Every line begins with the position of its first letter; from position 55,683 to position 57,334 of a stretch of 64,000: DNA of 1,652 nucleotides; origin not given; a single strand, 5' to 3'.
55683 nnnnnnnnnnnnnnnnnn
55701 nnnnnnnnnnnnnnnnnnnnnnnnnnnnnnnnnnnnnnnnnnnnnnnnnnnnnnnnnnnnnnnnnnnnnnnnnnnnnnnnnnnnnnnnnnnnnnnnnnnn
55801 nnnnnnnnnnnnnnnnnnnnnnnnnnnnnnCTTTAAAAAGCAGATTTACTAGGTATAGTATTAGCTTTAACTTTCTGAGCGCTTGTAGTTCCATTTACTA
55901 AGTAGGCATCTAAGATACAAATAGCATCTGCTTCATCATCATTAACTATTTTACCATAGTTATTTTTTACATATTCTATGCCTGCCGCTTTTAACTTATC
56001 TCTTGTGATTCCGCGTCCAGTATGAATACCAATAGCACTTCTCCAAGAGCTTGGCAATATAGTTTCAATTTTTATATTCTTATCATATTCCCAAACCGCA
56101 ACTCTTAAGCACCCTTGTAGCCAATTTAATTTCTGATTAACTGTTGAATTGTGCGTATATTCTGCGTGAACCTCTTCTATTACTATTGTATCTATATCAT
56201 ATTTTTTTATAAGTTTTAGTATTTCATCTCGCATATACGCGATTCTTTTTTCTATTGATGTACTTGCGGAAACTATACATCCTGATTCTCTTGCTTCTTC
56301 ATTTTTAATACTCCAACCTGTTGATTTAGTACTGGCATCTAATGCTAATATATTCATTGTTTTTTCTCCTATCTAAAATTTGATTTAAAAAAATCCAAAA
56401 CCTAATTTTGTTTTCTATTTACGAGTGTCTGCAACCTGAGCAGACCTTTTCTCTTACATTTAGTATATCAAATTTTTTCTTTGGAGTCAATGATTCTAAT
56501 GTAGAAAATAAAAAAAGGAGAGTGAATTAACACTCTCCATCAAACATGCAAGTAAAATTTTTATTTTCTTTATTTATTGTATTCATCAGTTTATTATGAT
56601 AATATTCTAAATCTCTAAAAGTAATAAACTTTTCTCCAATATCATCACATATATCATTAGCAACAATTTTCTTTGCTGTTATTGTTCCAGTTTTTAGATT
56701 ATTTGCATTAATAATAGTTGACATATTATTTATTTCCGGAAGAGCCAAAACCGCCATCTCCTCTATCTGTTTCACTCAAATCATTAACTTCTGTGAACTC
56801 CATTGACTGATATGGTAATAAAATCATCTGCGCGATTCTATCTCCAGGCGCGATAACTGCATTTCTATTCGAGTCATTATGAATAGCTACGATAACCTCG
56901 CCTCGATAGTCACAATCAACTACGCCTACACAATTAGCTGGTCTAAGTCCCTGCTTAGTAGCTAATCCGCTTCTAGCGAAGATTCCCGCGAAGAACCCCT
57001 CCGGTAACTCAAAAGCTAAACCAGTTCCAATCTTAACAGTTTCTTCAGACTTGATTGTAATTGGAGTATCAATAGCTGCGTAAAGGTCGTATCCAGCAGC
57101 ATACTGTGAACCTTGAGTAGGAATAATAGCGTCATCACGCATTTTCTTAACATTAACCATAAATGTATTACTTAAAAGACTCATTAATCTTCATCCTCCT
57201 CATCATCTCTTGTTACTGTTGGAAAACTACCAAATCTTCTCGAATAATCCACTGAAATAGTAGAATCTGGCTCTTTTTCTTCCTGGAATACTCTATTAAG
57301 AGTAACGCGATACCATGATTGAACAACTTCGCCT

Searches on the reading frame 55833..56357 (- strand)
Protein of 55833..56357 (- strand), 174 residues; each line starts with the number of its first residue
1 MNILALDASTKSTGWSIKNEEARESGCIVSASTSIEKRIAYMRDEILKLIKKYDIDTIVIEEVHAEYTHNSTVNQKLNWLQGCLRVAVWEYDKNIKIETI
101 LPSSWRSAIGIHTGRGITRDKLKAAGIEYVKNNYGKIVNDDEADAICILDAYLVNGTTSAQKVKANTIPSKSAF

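Call 68: search_protein_families(library=pfam, proteins=[window:55833-56357:-], max_evalue=0.001)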
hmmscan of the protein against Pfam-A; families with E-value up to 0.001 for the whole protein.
window:55833-56357:- (174 aa): 1 family
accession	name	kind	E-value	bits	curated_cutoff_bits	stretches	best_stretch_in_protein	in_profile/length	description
PF02075.23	RuvC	-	2.2e-07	31.3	22.2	1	3-147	1-143/148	Crossover junction endodeoxyribonuclease RuvC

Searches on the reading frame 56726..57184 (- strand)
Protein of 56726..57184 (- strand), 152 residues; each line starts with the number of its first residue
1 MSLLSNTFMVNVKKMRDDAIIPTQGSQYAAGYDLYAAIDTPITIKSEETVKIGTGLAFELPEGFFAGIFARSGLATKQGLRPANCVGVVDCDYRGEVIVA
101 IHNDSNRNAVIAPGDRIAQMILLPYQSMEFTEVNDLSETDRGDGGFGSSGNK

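Call 68: search_protein_families(library=pfam, proteins=[window:56726-57184:-], max_evalue=0.001)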
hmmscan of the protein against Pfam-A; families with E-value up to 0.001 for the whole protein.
window:56726-57184:- (152 aa): 2 families
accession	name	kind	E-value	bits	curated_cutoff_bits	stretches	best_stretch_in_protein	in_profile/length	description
PF00692.24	dUTPase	-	1.5e-30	106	22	1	18-150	2-129/129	dUTPase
PF22769.1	DCD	-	1.4e-05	25.7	27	1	57-122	86-150/153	dCTP deaminase-like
